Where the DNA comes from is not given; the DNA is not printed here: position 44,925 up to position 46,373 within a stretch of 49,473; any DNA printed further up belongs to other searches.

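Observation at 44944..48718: Sigma-54-driven YdjI/SPFH plus triple zinc-ribbon operon, a Psp-like membrane-stress module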

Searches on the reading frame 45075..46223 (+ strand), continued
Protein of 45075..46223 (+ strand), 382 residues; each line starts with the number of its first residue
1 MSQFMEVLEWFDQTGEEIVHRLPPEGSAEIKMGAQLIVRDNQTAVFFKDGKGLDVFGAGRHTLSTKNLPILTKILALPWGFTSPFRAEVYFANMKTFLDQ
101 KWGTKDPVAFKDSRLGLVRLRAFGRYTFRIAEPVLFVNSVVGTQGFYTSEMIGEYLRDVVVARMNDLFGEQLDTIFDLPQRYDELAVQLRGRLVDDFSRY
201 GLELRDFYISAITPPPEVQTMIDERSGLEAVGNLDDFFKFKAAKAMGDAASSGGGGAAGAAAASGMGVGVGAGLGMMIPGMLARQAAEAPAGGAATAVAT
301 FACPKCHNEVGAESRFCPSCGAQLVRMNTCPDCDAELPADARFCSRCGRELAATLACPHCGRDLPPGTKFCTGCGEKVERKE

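Call 16: find_homologous_proteins(query=window:45075-46223:+, max_evalue=0.00001)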
Query window:45075-46223:+ (382 aa): 6825 proteins with E <= 0.00001 among 8000 candidates; the best 120 are listed.
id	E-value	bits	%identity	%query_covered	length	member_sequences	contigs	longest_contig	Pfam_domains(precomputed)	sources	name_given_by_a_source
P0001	1.1e-259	879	100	100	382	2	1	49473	PF18912.7,PF13240.12,PF01145.32,PF12773.14,PF17032.11,PF07191.18,PF13421.12,PF10571.16,PF24460.2,PF13248.12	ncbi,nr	ncbi:MAG: SPFH domain-containing protein [Candidatus Krumholzibacteriota bacterium]|nr:SPFH domain-c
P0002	1.5e-237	806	91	100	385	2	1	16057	PF18912.7,PF13240.12,PF01145.32,PF12773.14,PF17032.11,PF07191.18,PF24463.2,PF13421.12,PF10571.16,PF24460.2,PF13248.12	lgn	-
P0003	1.5e-209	714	79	100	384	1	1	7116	PF18912.7,PF13240.12,PF01145.32,PF12773.14,PF17032.11,PF07191.18,PF24463.2,PF13421.12,PF24460.2,PF13248.12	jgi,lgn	jgi:membrane protease subunit (stomatin/prohibitin family)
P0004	2.8e-209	713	78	100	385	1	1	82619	PF18912.7,PF13240.12,PF01145.32,PF12773.14,PF17032.11,PF07191.18,PF24463.2,PF13421.12,PF24460.2,PF13248.12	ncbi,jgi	-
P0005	3.5e-209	712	80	99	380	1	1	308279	PF18912.7,PF13240.12,PF01145.32,PF12773.14,PF17032.11,PF13421.12,PF10571.16,PF24460.2,PF13248.12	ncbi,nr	ncbi:MAG: SPFH domain-containing protein [Candidatus Krumholzibacteriota bacterium]|nr:SPFH domain-c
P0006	1.4e-208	711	78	100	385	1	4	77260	PF18912.7,PF13240.12,PF01145.32,PF12773.14,PF17032.11,PF24463.2,PF13421.12,PF10571.16,PF24460.2,PF13248.12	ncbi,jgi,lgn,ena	-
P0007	1.6e-208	710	80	99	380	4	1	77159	PF18912.7,PF13240.12,PF01145.32,PF12773.14,PF17032.11,PF13421.12,PF10571.16,PF24460.2,PF13248.12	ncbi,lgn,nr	ncbi:MAG: SPFH domain-containing protein [Candidatus Krumholzibacteria bacterium]|nr:SPFH domain-con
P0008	3.3e-208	709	76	100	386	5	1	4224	PF18912.7,PF13240.12,PF01145.32,PF12773.14,PF17032.11,PF07191.18,PF24463.2,PF13421.12,PF24460.2,PF13248.12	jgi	jgi:membrane protease subunit (stomatin/prohibitin family)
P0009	4.4e-208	709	79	100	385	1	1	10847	PF18912.7,PF13240.12,PF01145.32,PF12773.14,PF17032.11,PF13421.12,PF24460.2,PF13248.12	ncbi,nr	ncbi:MAG: SPFH domain-containing protein [Candidatus Krumholzibacteriota bacterium]|nr:SPFH domain-c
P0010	4.7e-208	709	79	100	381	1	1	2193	PF18912.7,PF13240.12,PF01145.32,PF12773.14,PF17032.11,PF07191.18,PF24463.2,PF13421.12,PF10571.16,PF24460.2,PF13248.12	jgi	jgi:membrane protease subunit (stomatin/prohibitin family)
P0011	7.0e-208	708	78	100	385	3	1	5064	PF18912.7,PF13240.12,PF01145.32,PF12773.14,PF17032.11,PF24463.2,PF13421.12,PF24460.2,PF13248.12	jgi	-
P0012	1.1e-207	707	78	100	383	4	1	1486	PF18912.7,PF13240.12,PF01145.32,PF12773.14,PF17032.11,PF07191.18,PF13421.12,PF24460.2,PF13248.12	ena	-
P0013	1.3e-207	707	79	99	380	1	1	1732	PF18912.7,PF13240.12,PF01145.32,PF12773.14,PF17032.11,PF24463.2,PF13421.12,PF10571.16,PF24460.2,PF13248.12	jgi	jgi:membrane protease subunit (stomatin/prohibitin family)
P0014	1.6e-207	707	77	99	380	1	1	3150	PF18912.7,PF13240.12,PF01145.32,PF12773.14,PF17032.11,PF24463.2,PF13421.12,PF10571.16,PF24460.2,PF13248.12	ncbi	-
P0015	9.8e-207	704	78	99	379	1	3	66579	PF18912.7,PF13240.12,PF01145.32,PF12773.14,PF17032.11,PF13421.12,PF10571.16,PF24460.2,PF13248.12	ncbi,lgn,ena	-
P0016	2.0e-206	703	80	98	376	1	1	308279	PF18912.7,PF13240.12,PF01145.32,PF12773.14,PF17032.11,PF13421.12,PF10571.16,PF24460.2,PF13248.12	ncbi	-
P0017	2.6e-206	703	77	100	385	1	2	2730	PF18912.7,PF13240.12,PF01145.32,PF12773.14,PF17032.11,PF24463.2,PF13421.12,PF24460.2,PF13248.12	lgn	-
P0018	3.9e-206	702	78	99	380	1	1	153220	PF18912.7,PF13240.12,PF01145.32,PF12773.14,PF17032.11,PF24463.2,PF13421.12,PF10571.16,PF24460.2,PF13248.12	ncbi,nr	ncbi:MAG: SPFH domain-containing protein [Candidatus Krumholzibacteriota bacterium]|nr:SPFH domain-c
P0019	4.0e-206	702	79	99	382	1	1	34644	PF18912.7,PF13240.12,PF01145.32,PF12773.14,PF17032.11,PF13421.12,PF10571.16,PF24460.2,PF13248.12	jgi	jgi:membrane protease subunit (stomatin/prohibitin family)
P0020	4.5e-206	702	77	100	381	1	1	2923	PF18912.7,PF13240.12,PF01145.32,PF12773.14,PF17032.11,PF13421.12,PF10571.16,PF24460.2,PF13248.12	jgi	jgi:membrane protease subunit (stomatin/prohibitin family)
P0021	5.0e-206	702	77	99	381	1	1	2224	PF18912.7,PF13240.12,PF01145.32,PF12773.14,PF17032.11,PF07191.18,PF24463.2,PF13421.12,PF10571.16,PF24460.2,PF13248.12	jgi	jgi:membrane protease subunit (stomatin/prohibitin family)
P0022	5.2e-206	702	76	100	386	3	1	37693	PF18912.7,PF13240.12,PF01145.32,PF12773.14,PF17032.11,PF24463.2,PF13421.12,PF24460.2,PF13248.12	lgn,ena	-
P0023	6.9e-206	702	76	100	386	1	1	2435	PF18912.7,PF13240.12,PF01145.32,PF12773.14,PF17032.11,PF24463.2,PF13421.12,PF24460.2,PF13248.12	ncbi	-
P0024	1.0e-205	701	76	100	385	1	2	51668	PF18912.7,PF13240.12,PF01145.32,PF12773.14,PF17032.11,PF07191.18,PF24463.2,PF13421.12,PF24460.2,PF13248.12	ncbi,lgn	-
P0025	1.8e-205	700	77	100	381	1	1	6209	PF18912.7,PF13240.12,PF01145.32,PF12773.14,PF17032.11,PF07191.18,PF24463.2,PF13421.12,PF10571.16,PF24460.2,PF13248.12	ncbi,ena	-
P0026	1.8e-205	700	76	100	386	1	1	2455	PF18912.7,PF13240.12,PF01145.32,PF12773.14,PF17032.11,PF07191.18,PF24463.2,PF13421.12,PF24460.2,PF13248.12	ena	-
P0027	2.9e-205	700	77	100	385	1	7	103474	PF18912.7,PF13240.12,PF01145.32,PF12773.14,PF17032.11,PF07191.18,PF13421.12,PF24460.2,PF13248.12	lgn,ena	-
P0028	3.1e-205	699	76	100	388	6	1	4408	PF18912.7,PF13240.12,PF01145.32,PF12773.14,PF17032.11,PF24463.2,PF13421.12,PF24460.2,PF13248.12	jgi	jgi:membrane protease subunit (stomatin/prohibitin family)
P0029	3.7e-205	699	77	100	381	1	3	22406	PF18912.7,PF13240.12,PF01145.32,PF12773.14,PF17032.11,PF07191.18,PF24463.2,PF13421.12,PF10571.16,PF24460.2,PF13248.12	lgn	-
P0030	3.8e-205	699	77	100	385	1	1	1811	PF18912.7,PF13240.12,PF01145.32,PF12773.14,PF17032.11,PF07191.18,PF13421.12,PF24460.2,PF13248.12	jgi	-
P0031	5.3e-205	699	76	100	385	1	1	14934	PF18912.7,PF13240.12,PF01145.32,PF12773.14,PF17032.11,PF07191.18,PF13421.12,PF24460.2,PF13248.12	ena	-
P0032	5.4e-205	699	77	100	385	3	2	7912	PF18912.7,PF13240.12,PF01145.32,PF12773.14,PF17032.11,PF07191.18,PF24463.2,PF13421.12,PF10571.16,PF24460.2,PF13248.12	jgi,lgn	-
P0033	9.4e-205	698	77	100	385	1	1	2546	PF18912.7,PF13240.12,PF01145.32,PF12773.14,PF17032.11,PF24463.2,PF13421.12,PF24460.2,PF13248.12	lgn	-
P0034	1.0e-204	698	78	100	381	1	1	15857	PF18912.7,PF13240.12,PF01145.32,PF12773.14,PF17032.11,PF13421.12,PF10571.16,PF24460.2,PF13248.12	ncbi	-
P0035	1.4e-204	697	78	100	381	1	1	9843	PF18912.7,PF13240.12,PF01145.32,PF01529.26,PF12773.14,PF17032.11,PF24463.2,PF13421.12,PF10571.16,PF24460.2,PF13248.12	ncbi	-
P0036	1.4e-204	697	76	100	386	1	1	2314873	PF18912.7,PF13240.12,PF01145.32,PF12773.14,PF17032.11,PF24463.2,PF13421.12,PF24460.2,PF13248.12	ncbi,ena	-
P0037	1.6e-204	697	76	100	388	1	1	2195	PF18912.7,PF13240.12,PF01145.32,PF12773.14,PF17032.11,PF07191.18,PF13421.12,PF24460.2,PF13248.12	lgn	-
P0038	1.7e-204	697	76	100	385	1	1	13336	PF18912.7,PF13240.12,PF01145.32,PF12773.14,PF17032.11,PF07191.18,PF13421.12,PF24460.2,PF13248.12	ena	-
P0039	2.4e-204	697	77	100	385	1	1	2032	PF18912.7,PF13240.12,PF01145.32,PF12773.14,PF17032.11,PF07191.18,PF24463.2,PF13421.12,PF24460.2,PF13248.12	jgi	-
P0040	2.7e-204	696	77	100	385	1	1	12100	PF18912.7,PF13240.12,PF01145.32,PF12773.14,PF17032.11,PF07191.18,PF13421.12,PF24460.2,PF13248.12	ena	-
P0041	4.3e-204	696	77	100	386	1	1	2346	PF18912.7,PF13240.12,PF01145.32,PF12773.14,PF17032.11,PF13421.12,PF10571.16,PF24460.2,PF13248.12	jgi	jgi:membrane protease subunit (stomatin/prohibitin family)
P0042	4.3e-204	696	77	100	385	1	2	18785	PF18912.7,PF13240.12,PF01145.32,PF12773.14,PF17032.11,PF07191.18,PF13421.12,PF24460.2,PF13248.12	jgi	-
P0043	4.4e-204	696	78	100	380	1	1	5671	PF18912.7,PF13240.12,PF01145.32,PF12773.14,PF17032.11,PF07191.18,PF24463.2,PF13421.12,PF10571.16,PF24460.2,PF13248.12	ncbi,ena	-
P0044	5.3e-204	695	76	100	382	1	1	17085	PF18912.7,PF13240.12,PF01145.32,PF12773.14,PF17032.11,PF24463.2,PF13421.12,PF24460.2,PF13248.12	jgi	jgi:membrane protease subunit (stomatin/prohibitin family)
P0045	5.5e-204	695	77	100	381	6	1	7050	PF18912.7,PF13240.12,PF01145.32,PF01529.26,PF12773.14,PF17032.11,PF13421.12,PF10571.16,PF24460.2,PF13248.12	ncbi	-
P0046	5.7e-204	695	77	100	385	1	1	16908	PF18912.7,PF13240.12,PF01145.32,PF12773.14,PF17032.11,PF07191.18,PF13421.12,PF24460.2,PF13248.12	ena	-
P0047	6.0e-204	695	76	100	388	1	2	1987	PF18912.7,PF13240.12,PF01145.32,PF12773.14,PF17032.11,PF24463.2,PF13421.12,PF24460.2,PF13248.12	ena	-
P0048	6.9e-204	695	77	100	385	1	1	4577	PF18912.7,PF13240.12,PF01145.32,PF12773.14,PF17032.11,PF07191.18,PF13421.12,PF24460.2,PF13248.12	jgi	jgi:membrane protease subunit (stomatin/prohibitin family)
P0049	9.3e-204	695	76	99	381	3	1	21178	PF18912.7,PF13240.12,PF01145.32,PF12773.14,PF17032.11,PF24463.2,PF13421.12,PF10571.16,PF24460.2,PF13248.12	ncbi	-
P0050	9.6e-204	695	77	100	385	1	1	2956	PF18912.7,PF13240.12,PF01145.32,PF12773.14,PF17032.11,PF07191.18,PF13421.12,PF24460.2,PF13248.12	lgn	-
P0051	1.4e-203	694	76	100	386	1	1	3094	PF18912.7,PF13240.12,PF01145.32,PF12773.14,PF17032.11,PF24463.2,PF13421.12,PF24460.2,PF13248.12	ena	-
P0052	1.8e-203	694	76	100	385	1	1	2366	PF18912.7,PF13240.12,PF01145.32,PF12773.14,PF17032.11,PF07191.18,PF13421.12,PF10571.16,PF24460.2,PF13248.12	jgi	jgi:membrane protease subunit (stomatin/prohibitin family)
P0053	3.5e-203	693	76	100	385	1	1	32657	PF18912.7,PF13240.12,PF01145.32,PF12773.14,PF17032.11,PF07191.18,PF13421.12,PF24460.2,PF13248.12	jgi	jgi:membrane protease subunit (stomatin/prohibitin family)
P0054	3.7e-203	693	76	100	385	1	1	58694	PF18912.7,PF13240.12,PF01145.32,PF12773.14,PF17032.11,PF07191.18,PF13421.12,PF24460.2,PF13248.12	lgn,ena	-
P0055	8.3e-203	691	78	99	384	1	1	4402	PF18912.7,PF13240.12,PF01145.32,PF12773.14,PF17032.11,PF13421.12,PF10571.16,PF24460.2,PF13248.12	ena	-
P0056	9.4e-203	691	77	100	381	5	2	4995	PF18912.7,PF13240.12,PF01145.32,PF12773.14,PF17032.11,PF07191.18,PF24463.2,PF13421.12,PF10571.16,PF24460.2,PF13248.12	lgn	-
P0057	1.1e-202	691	78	100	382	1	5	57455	PF18912.7,PF13240.12,PF01145.32,PF12773.14,PF17032.11,PF13421.12,PF10571.16,PF24460.2,PF13248.12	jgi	jgi:membrane protease subunit (stomatin/prohibitin family)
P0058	1.7e-202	690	77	99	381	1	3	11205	PF18912.7,PF13240.12,PF01145.32,PF12773.14,PF17032.11,PF07191.18,PF13421.12,PF24460.2,PF13248.12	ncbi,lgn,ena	-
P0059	2.2e-202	690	77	100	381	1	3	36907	PF18912.7,PF13240.12,PF01145.32,PF01529.26,PF12773.14,PF17032.11,PF13421.12,PF10571.16,PF24460.2,PF13248.12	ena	-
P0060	2.5e-202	690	76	100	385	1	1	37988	PF18912.7,PF13240.12,PF01145.32,PF12773.14,PF17032.11,PF07191.18,PF13421.12,PF24460.2,PF13248.12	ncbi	-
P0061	2.7e-202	690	78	99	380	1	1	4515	PF18912.7,PF13240.12,PF01145.32,PF12773.14,PF17032.11,PF24463.2,PF13421.12,PF10571.16,PF24460.2,PF13248.12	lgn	-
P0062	4.1e-202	689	76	100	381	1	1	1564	PF18912.7,PF13240.12,PF01145.32,PF12773.14,PF17032.11,PF07191.18,PF13421.12,PF10571.16,PF24460.2,PF13248.12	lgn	-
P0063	4.3e-202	689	76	99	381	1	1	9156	PF18912.7,PF13240.12,PF01145.32,PF12773.14,PF17032.11,PF07191.18,PF24463.2,PF13421.12,PF24460.2,PF13248.12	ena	-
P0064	5.1e-202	689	78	99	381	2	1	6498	PF18912.7,PF13240.12,PF01145.32,PF12773.14,PF17032.11,PF13421.12,PF10571.16,PF24460.2,PF13248.12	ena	-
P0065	5.4e-202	689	76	99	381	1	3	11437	PF18912.7,PF13240.12,PF01145.32,PF12773.14,PF17032.11,PF24463.2,PF13421.12,PF10571.16,PF24460.2,PF13248.12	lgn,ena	-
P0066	7.5e-202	688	76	99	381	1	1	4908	PF18912.7,PF13240.12,PF01145.32,PF12773.14,PF17032.11,PF24463.2,PF13421.12,PF10571.16,PF24460.2,PF13248.12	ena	-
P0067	8.1e-202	688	78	99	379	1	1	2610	PF18912.7,PF13240.12,PF01145.32,PF12773.14,PF17032.11,PF13421.12,PF10571.16,PF24460.2,PF13248.12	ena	-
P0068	1.6e-201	687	76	99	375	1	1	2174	PF18912.7,PF13240.12,PF01145.32,PF12773.14,PF17032.11,PF24463.2,PF13421.12,PF24460.2,PF13248.12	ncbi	-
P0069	2.1e-201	687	74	100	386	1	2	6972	PF18912.7,PF13240.12,PF01145.32,PF12773.14,PF17032.11,PF07191.18,PF24463.2,PF13421.12,PF24460.2,PF13248.12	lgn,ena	-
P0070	2.1e-201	687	76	100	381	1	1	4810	PF18912.7,PF13240.12,PF01145.32,PF12773.14,PF17032.11,PF13421.12,PF10571.16,PF24460.2,PF13248.12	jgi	jgi:membrane protease subunit (stomatin/prohibitin family)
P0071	3.3e-201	686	75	100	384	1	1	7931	PF18912.7,PF13240.12,PF01145.32,PF12773.14,PF17032.11,PF07191.18,PF24463.2,PF13421.12,PF24460.2,PF13248.12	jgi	jgi:membrane protease subunit (stomatin/prohibitin family)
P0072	4.6e-201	686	77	100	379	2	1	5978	PF18912.7,PF13240.12,PF01145.32,PF12773.14,PF17032.11,PF07191.18,PF24463.2,PF13421.12,PF10571.16,PF24460.2,PF13248.12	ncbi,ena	-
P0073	6.0e-201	685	76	100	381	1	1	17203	PF18912.7,PF13240.12,PF01145.32,PF12773.14,PF17032.11,PF07191.18,PF13421.12,PF10571.16,PF24460.2,PF13248.12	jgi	-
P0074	7.6e-201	685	74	100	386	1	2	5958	PF18912.7,PF13240.12,PF01145.32,PF12773.14,PF17032.11,PF07191.18,PF24463.2,PF13421.12,PF24460.2,PF13248.12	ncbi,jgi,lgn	jgi:membrane protease subunit (stomatin/prohibitin family)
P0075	8.2e-201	685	76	100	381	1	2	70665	PF18912.7,PF13240.12,PF01145.32,PF12773.14,PF17032.11,PF07191.18,PF13421.12,PF10571.16,PF24460.2,PF13248.12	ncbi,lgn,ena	-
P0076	9.2e-201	685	76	100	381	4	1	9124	PF18912.7,PF13240.12,PF01145.32,PF12773.14,PF17032.11,PF13421.12,PF10571.16,PF24460.2,PF13248.12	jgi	-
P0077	9.3e-201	685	76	100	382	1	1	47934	PF18912.7,PF13240.12,PF01145.32,PF12773.14,PF17032.11,PF13421.12,PF10571.16,PF24460.2,PF13248.12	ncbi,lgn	-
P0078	1.8e-200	684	74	100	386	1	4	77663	PF18912.7,PF13240.12,PF01145.32,PF12773.14,PF17032.11,PF24463.2,PF13421.12,PF24460.2,PF13248.12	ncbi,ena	-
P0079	2.2e-200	684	76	100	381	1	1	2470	PF18912.7,PF13240.12,PF01145.32,PF12773.14,PF17032.11,PF07191.18,PF24463.2,PF13421.12,PF10571.16,PF24460.2,PF13248.12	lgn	-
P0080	2.2e-200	684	75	100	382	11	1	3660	PF18912.7,PF13240.12,PF01145.32,PF12773.14,PF17032.11,PF13421.12,PF10571.16,PF24460.2,PF13248.12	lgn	-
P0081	7.5e-200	682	75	100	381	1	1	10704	PF18912.7,PF13240.12,PF01145.32,PF12773.14,PF17032.11,PF24463.2,PF13421.12,PF24460.2,PF13248.12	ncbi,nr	ncbi:SPFH domain-containing protein [bacterium]|nr:SPFH domain-containing protein [bacterium]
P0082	9.6e-200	681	76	98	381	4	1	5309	PF18912.7,PF13240.12,PF01145.32,PF12773.14,PF17032.11,PF24463.2,PF13421.12,PF10571.16,PF24460.2,PF13248.12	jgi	-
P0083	2.1e-199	680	77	99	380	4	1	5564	PF18912.7,PF13240.12,PF01145.32,PF12773.14,PF17032.11,PF24463.2,PF13421.12,PF24460.2,PF13248.12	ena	-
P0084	5.9e-199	679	75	99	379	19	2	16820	PF18912.7,PF13240.12,PF01145.32,PF12773.14,PF17032.11,PF24463.2,PF13421.12,PF24460.2,PF13248.12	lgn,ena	-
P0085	1.3e-198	678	77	99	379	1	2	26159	PF18912.7,PF13240.12,PF01145.32,PF12773.14,PF17032.11,PF24463.2,PF13421.12,PF10571.16,PF24460.2,PF13248.12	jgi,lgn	jgi:membrane protease subunit (stomatin/prohibitin family)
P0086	1.4e-198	678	76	100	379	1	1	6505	PF18912.7,PF13240.12,PF01145.32,PF12773.14,PF17032.11,PF24463.2,PF13421.12,PF10571.16,PF24460.2,PF13248.12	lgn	-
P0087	2.9e-198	677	77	99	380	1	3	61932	PF18912.7,PF13240.12,PF01145.32,PF12773.14,PF17032.11,PF13421.12,PF24460.2,PF13248.12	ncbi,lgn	-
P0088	4.0e-198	676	75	100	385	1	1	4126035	PF18912.7,PF13240.12,PF01145.32,PF12773.14,PF17032.11,PF07191.18,PF13421.12,PF10571.16,PF24460.2,PF13248.12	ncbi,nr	ncbi:MAG: SPFH domain-containing protein [bacterium]|nr:MAG: SPFH domain-containing protein [bacteri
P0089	1.4e-196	671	76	98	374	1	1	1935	PF18912.7,PF13240.12,PF01145.32,PF12773.14,PF17032.11,PF13421.12,PF24460.2,PF13248.12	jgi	jgi:membrane protease subunit (stomatin/prohibitin family)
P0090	2.1e-196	670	73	100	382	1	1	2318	PF18912.7,PF13240.12,PF01145.32,PF12773.14,PF17032.11,PF24463.2,PF13421.12,PF10571.16,PF24460.2,PF13248.12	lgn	-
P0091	5.6e-196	669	75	100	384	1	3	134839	PF18912.7,PF13240.12,PF01145.32,PF12773.14,PF17032.11,PF24463.2,PF13421.12,PF10571.16,PF24460.2,PF13248.12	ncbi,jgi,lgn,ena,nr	ncbi:MAG: virion core protein (lumpy skin disease virus) [Candidatus Latescibacteria bacterium 4484_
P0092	6.8e-196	669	72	100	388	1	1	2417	PF18912.7,PF13240.12,PF01145.32,PF12773.14,PF17032.11,PF24463.2,PF13421.12,PF24460.2,PF13248.12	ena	-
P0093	2.5e-194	664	73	97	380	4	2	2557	PF18912.7,PF13240.12,PF01145.32,PF12773.14,PF17032.11,PF24463.2,PF13421.12,PF24460.2,PF13248.12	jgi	jgi:membrane protease subunit (stomatin/prohibitin family)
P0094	3.1e-193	660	76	99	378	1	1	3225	PF13240.12,PF01145.32,PF12773.14,PF17032.11,PF24463.2,PF13421.12,PF13248.12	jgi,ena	-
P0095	2.2e-192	657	70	92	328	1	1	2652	PF18912.7,PF13240.12,PF01145.32,PF12773.14,PF17032.11,PF07191.18,PF24463.2,PF13421.12,PF10571.16,PF24460.2,PF13248.12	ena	-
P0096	4.3e-190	650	71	100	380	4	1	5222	PF18912.7,PF13240.12,PF01145.32,PF12773.14,PF17032.11,PF07191.18,PF24463.2,PF13421.12,PF24460.2,PF13248.12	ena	-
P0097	1.1e-189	648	72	100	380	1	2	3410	PF18912.7,PF13240.12,PF01145.32,PF12773.14,PF17032.11,PF07191.18,PF24463.2,PF13421.12,PF24460.2,PF13248.12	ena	-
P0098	2.1e-189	647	72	99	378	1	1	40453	PF18912.7,PF13240.12,PF01145.32,PF12773.14,PF17032.11,PF24463.2,PF13421.12,PF24460.2,PF13248.12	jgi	-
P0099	1.5e-185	635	72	100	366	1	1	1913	PF18912.7,PF13240.12,PF01145.32,PF12773.14,PF17032.11,PF07191.18,PF24463.2,PF13421.12,PF24460.2,PF13248.12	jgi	jgi:membrane protease subunit (stomatin/prohibitin family)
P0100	2.6e-185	634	73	99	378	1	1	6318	PF18912.7,PF13240.12,PF01145.32,PF12773.14,PF17032.11,PF24463.2,PF13421.12,PF13248.12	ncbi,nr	ncbi:MAG: SPFH domain-containing protein [Candidatus Krumholzibacteria bacterium]|nr:SPFH domain-con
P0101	3.4e-180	617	71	99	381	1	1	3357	PF13240.12,PF01145.32,PF12773.14,PF17032.11,PF24463.2,PF13421.12,PF13248.12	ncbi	-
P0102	3.0e-178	611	70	99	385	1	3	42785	PF18912.7,PF13240.12,PF01145.32,PF12773.14,PF17032.11,PF13421.12,PF13248.12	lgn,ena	-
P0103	3.9e-175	600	74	92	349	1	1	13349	PF13240.12,PF01145.32,PF12773.14,PF13421.12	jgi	-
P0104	1.5e-174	598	73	92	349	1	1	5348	PF13240.12,PF01145.32,PF12773.14,PF17032.11,PF24463.2,PF13421.12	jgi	jgi:membrane protease subunit (stomatin/prohibitin family)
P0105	1.7e-174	598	74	92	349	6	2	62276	PF13240.12,PF01145.32,PF12773.14,PF17032.11,PF13421.12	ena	-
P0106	4.1e-174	597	73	92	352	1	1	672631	PF18912.7,PF13240.12,PF01145.32,PF12773.14,PF17032.11,PF24463.2,PF13421.12,PF13248.12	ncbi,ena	-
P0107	1.5e-173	595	74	92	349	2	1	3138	PF13240.12,PF01145.32,PF12773.14,PF17032.11,PF13421.12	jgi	jgi:membrane protease subunit (stomatin/prohibitin family)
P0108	1.9e-173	595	74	92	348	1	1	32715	PF13240.12,PF01145.32,PF12773.14,PF17032.11,PF13421.12,PF13248.12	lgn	-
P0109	2.0e-173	595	74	92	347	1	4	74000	PF13240.12,PF01145.32,PF12773.14,PF17032.11,PF24463.2,PF13421.12,PF13248.12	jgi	jgi:membrane protease subunit (stomatin/prohibitin family)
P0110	2.8e-173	594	72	92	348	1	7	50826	PF13240.12,PF01145.32,PF12773.14,PF17032.11,PF13421.12,PF13248.12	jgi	jgi:membrane protease subunit (stomatin/prohibitin family)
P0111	8.6e-173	593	73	92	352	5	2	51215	PF18912.7,PF13240.12,PF01145.32,PF12773.14,PF17032.11,PF13421.12,PF13248.12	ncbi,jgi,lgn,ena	-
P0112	9.8e-173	592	74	92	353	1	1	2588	PF13240.12,PF01145.32,PF12773.14,PF13421.12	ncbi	-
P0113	1.3e-172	592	74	92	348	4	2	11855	PF13240.12,PF01145.32,PF12773.14,PF13421.12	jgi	jgi:membrane protease subunit (stomatin/prohibitin family)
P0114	1.5e-172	592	73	92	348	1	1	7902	PF13240.12,PF01145.32,PF12773.14,PF17032.11,PF13421.12,PF13248.12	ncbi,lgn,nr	ncbi:MAG: SPFH domain-containing protein [Candidatus Krumholzibacteria bacterium]|nr:SPFH domain-con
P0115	2.0e-172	591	73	93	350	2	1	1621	PF13240.12,PF01145.32,PF12773.14,PF17032.11,PF13421.12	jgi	jgi:membrane protease subunit (stomatin/prohibitin family)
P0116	4.1e-172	590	73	92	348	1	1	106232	PF13240.12,PF01145.32,PF12773.14,PF13421.12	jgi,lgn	-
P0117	4.7e-172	590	71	93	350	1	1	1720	PF13240.12,PF01145.32,PF12773.14,PF17032.11,PF13421.12,PF13248.12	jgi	jgi:membrane protease subunit (stomatin/prohibitin family)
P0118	4.8e-172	590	69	99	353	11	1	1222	PF13240.12,PF01145.32,PF12773.14,PF17032.11,PF13421.12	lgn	-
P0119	8.4e-172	589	71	92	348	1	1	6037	PF13240.12,PF01145.32,PF12773.14,PF13421.12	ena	-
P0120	1.0e-171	589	73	92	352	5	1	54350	PF13240.12,PF01145.32,PF12773.14,PF17032.11,PF13421.12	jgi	-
